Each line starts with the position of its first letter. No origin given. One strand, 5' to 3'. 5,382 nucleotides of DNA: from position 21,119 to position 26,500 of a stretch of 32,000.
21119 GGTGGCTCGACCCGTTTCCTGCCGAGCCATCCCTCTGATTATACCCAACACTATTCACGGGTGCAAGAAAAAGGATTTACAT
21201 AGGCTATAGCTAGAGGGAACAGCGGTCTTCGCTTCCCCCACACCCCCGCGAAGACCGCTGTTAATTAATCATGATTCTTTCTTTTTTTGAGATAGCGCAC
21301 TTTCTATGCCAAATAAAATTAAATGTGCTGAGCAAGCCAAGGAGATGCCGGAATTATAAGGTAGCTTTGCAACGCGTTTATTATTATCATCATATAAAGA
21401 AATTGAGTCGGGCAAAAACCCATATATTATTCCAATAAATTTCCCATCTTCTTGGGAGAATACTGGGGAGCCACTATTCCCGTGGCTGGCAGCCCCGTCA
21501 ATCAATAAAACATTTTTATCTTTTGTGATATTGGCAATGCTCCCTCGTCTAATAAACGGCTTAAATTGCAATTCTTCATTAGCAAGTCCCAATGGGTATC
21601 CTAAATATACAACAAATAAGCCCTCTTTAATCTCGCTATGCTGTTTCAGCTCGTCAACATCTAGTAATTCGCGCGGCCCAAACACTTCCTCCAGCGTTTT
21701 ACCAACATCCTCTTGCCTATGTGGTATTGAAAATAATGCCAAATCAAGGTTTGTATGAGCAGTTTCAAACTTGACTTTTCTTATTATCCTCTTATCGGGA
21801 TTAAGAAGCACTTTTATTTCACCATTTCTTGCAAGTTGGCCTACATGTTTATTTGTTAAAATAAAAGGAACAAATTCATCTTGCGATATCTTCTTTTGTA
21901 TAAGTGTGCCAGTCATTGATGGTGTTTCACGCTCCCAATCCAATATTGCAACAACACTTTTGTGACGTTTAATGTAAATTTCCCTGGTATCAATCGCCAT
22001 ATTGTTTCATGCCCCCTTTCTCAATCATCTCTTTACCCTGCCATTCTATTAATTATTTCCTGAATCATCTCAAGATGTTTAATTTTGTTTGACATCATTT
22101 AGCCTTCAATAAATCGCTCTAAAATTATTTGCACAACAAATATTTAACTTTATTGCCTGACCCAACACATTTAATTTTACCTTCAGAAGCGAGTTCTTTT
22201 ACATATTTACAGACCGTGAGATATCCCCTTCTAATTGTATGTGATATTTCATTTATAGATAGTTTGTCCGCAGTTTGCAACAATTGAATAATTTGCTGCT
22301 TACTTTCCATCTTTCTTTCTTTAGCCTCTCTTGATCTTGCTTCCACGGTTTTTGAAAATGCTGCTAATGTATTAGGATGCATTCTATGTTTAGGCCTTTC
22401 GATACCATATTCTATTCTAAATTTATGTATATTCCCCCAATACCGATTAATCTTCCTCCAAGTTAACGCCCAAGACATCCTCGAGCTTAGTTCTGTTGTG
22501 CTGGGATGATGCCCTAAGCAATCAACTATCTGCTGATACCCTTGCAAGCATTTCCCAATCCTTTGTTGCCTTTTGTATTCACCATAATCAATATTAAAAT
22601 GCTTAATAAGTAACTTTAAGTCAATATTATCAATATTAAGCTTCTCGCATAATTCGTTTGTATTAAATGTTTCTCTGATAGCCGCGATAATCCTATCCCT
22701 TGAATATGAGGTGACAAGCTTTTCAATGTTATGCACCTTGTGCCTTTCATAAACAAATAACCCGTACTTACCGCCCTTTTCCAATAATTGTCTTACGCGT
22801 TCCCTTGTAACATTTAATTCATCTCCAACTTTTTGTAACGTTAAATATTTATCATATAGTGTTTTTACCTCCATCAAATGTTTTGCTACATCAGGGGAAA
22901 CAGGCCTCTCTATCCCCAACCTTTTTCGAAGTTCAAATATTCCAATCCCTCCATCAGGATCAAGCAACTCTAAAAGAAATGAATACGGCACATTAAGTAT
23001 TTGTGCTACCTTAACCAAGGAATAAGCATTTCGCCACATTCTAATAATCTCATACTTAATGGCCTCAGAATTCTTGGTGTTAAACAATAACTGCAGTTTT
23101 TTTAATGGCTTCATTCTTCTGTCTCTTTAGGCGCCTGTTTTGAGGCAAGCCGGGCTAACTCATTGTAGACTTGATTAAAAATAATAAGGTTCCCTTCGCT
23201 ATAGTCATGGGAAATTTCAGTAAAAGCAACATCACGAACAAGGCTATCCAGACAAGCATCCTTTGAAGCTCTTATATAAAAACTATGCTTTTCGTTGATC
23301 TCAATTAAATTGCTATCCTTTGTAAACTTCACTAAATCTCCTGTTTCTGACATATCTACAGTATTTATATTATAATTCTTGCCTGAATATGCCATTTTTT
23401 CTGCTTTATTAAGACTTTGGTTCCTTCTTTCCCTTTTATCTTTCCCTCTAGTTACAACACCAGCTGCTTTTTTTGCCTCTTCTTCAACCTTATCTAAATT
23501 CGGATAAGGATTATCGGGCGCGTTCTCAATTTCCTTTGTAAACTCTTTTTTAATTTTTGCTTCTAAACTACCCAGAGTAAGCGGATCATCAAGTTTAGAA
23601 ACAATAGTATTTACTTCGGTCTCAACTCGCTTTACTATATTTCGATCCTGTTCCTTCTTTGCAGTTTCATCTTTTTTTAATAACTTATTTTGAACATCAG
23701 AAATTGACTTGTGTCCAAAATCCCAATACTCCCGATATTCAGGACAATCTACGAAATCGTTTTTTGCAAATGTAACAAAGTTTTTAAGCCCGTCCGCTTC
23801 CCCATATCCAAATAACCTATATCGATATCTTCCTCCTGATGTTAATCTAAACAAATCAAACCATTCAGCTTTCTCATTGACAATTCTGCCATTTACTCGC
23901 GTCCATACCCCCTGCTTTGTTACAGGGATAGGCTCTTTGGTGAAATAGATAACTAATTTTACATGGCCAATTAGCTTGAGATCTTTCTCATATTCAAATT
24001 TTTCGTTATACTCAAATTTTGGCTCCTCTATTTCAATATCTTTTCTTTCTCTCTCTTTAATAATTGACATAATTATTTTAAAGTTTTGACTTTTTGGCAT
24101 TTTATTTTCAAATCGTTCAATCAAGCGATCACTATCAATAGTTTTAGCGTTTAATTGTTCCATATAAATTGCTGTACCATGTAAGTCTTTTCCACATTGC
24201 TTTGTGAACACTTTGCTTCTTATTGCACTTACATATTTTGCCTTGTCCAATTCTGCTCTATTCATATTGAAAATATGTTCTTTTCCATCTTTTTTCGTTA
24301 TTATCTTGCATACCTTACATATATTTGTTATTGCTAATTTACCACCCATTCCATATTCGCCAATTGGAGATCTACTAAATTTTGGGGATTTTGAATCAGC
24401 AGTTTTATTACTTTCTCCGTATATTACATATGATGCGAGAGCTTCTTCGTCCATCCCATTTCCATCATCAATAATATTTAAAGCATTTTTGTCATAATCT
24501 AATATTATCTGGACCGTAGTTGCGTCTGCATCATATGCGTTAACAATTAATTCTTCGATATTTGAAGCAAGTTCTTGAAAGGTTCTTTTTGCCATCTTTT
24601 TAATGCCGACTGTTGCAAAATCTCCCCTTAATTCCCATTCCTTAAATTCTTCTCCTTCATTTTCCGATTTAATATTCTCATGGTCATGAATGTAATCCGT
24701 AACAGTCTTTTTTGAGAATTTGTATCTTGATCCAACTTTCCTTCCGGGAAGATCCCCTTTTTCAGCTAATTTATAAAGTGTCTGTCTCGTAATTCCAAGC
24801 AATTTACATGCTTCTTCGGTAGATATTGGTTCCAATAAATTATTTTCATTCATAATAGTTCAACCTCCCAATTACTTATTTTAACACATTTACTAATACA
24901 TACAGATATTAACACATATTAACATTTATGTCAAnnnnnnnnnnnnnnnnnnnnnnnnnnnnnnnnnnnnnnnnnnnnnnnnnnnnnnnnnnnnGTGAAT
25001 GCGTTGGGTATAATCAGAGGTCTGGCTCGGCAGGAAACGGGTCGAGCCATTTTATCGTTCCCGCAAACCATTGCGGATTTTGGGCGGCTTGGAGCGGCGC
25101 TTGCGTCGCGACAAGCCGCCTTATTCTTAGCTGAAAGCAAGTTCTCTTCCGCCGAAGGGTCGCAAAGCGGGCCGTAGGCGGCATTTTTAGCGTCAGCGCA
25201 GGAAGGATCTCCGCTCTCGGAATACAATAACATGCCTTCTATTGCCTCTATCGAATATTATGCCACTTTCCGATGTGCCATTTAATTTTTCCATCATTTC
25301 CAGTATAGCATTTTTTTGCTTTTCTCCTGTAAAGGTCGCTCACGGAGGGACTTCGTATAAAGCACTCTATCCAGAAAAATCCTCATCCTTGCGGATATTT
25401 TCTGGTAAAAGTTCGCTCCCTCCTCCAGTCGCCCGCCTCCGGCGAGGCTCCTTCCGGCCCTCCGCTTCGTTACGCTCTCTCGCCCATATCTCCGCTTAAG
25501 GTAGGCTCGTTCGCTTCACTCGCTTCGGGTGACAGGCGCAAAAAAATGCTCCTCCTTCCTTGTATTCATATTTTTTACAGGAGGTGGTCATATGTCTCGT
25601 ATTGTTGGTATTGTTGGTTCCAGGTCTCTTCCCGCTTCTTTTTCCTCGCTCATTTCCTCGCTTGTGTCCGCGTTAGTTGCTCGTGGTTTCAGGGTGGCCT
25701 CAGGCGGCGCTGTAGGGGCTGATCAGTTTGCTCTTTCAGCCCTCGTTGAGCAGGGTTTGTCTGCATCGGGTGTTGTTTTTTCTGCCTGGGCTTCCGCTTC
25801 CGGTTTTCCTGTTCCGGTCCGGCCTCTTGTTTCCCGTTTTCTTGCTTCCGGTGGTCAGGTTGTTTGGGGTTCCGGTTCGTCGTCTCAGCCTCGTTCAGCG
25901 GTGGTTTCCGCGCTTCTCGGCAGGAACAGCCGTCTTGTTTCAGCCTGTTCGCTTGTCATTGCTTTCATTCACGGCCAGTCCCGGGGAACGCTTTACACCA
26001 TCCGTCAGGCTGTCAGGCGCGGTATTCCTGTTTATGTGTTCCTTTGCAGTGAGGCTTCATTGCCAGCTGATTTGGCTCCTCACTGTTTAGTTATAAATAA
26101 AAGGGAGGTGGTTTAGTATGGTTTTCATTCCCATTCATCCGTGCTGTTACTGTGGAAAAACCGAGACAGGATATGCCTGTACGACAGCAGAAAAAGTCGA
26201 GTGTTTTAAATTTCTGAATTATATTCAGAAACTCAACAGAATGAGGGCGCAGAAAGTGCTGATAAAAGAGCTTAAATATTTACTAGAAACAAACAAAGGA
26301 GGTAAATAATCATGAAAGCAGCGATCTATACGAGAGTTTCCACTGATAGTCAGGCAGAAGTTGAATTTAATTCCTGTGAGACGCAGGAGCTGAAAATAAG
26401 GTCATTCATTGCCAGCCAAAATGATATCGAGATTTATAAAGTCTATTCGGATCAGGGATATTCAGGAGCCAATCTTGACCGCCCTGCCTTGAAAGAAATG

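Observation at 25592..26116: Extreme adenine depletion of the DprA-like coding strand, leaving all three forward frames open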

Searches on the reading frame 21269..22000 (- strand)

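Call 8: search_protein_families(library=pfam, proteins=[window:21269-22000:-], max_evalue=0.01)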
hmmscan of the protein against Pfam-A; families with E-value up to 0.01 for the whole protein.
window:21269-22000:- (243 aa): 2 families
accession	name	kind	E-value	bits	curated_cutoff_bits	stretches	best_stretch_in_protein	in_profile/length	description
PF13365.12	Trypsin_2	-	1.5e-14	55.4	27.6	1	38-191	6-144/144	Trypsin-like peptidase domain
PF00089.32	Trypsin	-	0.0057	16.9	20.6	0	46-193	36-196/220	Trypsin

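Call 65: search_protein_families(library=padloc, proteins=[window:21269-22000:-], max_evalue=0.01)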
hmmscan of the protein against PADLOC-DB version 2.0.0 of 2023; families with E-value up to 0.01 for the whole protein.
window:21269-22000:- (243 aa): 4 families
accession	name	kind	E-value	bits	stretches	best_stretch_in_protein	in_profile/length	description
PDLC05022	PDC-S45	-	3e-16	57.2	1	25-188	35-215/293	-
PDLC02959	RT-Protease_XI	-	1.1e-09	35.7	1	47-193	362-487/510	single gene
PDLC02960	RT-Protease_XI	-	1.3e-07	29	1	47-193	360-484/506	single gene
PDLC04593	PDC-M35A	-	0.002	15.9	1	160-194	147-180/216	-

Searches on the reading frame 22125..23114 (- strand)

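Call 8: search_protein_families(library=pfam, proteins=[window:22125-23114:-], max_evalue=0.01)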
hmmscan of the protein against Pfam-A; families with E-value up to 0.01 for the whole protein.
window:22125-23114:- (329 aa): 6 families
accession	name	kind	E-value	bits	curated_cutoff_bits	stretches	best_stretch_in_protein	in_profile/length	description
PF04545.22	Sigma70_r4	-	9.6e-08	31.9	24.1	1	87-113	17-43/50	Sigma-70, region 4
PF13384.12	HTH_23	-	4.3e-06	26.8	24.6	0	15-45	2-32/50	Homeodomain-like domain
PF25212.1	HVO_A0114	-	0.0014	18.8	27.6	1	272-323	24-75/84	HVO_A0114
PF12728.13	HTH_17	-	0.0023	18.6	27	0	90-114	1-25/51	Helix-turn-helix domain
PF08279.18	HTH_11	-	0.0023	18.2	25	0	273-312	3-43/55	HTH domain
PF21531.3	Rv2175c_wHTH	-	0.0087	16.5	27.1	0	90-114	15-39/57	DNA-binding protein Rv2175c, wHTH domain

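Call 65: search_protein_families(library=padloc, proteins=[window:22125-23114:-], max_evalue=0.01)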
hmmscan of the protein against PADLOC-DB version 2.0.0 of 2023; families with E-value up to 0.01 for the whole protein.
window:22125-23114:- (329 aa): 3 families
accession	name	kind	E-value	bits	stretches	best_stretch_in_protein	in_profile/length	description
PDLC01879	CARF3--CARF_TM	-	0.0012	16.5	1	232-321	130-206/222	-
PDLC01434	CasR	-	0.0027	15.6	0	271-324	129-181/191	"CAS-I,CAS-II,CAS-III,CAS-IV,CAS-V,CAS-VI; associated_signaling"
PDLC01852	CARF3--CARF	-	0.0085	14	0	265-321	138-194/208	-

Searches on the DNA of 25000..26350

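Call 48: search_rna_families(source=window, start=25000, end=26350, threshold=evalue, max_evalue=10)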
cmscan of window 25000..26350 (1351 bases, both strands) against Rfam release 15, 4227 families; matches with E-value up to 10: 6.
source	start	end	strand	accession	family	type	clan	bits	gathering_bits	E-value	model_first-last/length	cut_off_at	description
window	26204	26236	-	RF03367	mir-975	Gene; miRNA;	-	21.3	90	0.45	1-91/91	no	mir-975 microRNA precursor family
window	26206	26236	-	RF01795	FourU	Cis-reg; thermoregulator;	-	19.1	60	0.87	25-56/65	no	FourU thermometer RNA element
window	26083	26140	+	RF02108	DLEU2_4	Gene; lncRNA;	-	17.3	40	1.4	1-58/58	no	Deleted in lymphocytic leukemia 2 conserved region 4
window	25086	25153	-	RF02564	naRNA4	Gene; sRNA;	-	16.5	59.5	4.9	1-77/77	no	Nucleoid-associated noncoding RNA 4 (CssrE)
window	26186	26300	-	RF01956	NEAT1_2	Gene; lncRNA;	-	14.1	60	4.1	1-116/116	no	Nuclear enriched abundant transcript 1 conserved region 2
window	26260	26281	-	RF00066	U7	Gene; snRNA;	-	13.5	34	7.3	1-62/62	no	U7 small nuclear RNA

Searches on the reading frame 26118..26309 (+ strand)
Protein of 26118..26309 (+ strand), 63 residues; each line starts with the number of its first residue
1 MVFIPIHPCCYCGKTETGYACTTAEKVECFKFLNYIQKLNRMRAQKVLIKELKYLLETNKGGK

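Call 9: search_protein_families(library=pfam, proteins=[window:26118-26309:+], max_evalue=0.01)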
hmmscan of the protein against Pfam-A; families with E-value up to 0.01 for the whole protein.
window:26118-26309:+ (63 aa): 0 families

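Call 65: search_protein_families(library=padloc, proteins=[window:26118-26309:+], max_evalue=0.01)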
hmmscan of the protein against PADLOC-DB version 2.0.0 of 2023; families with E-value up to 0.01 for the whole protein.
window:26118-26309:+ (63 aa): 0 families
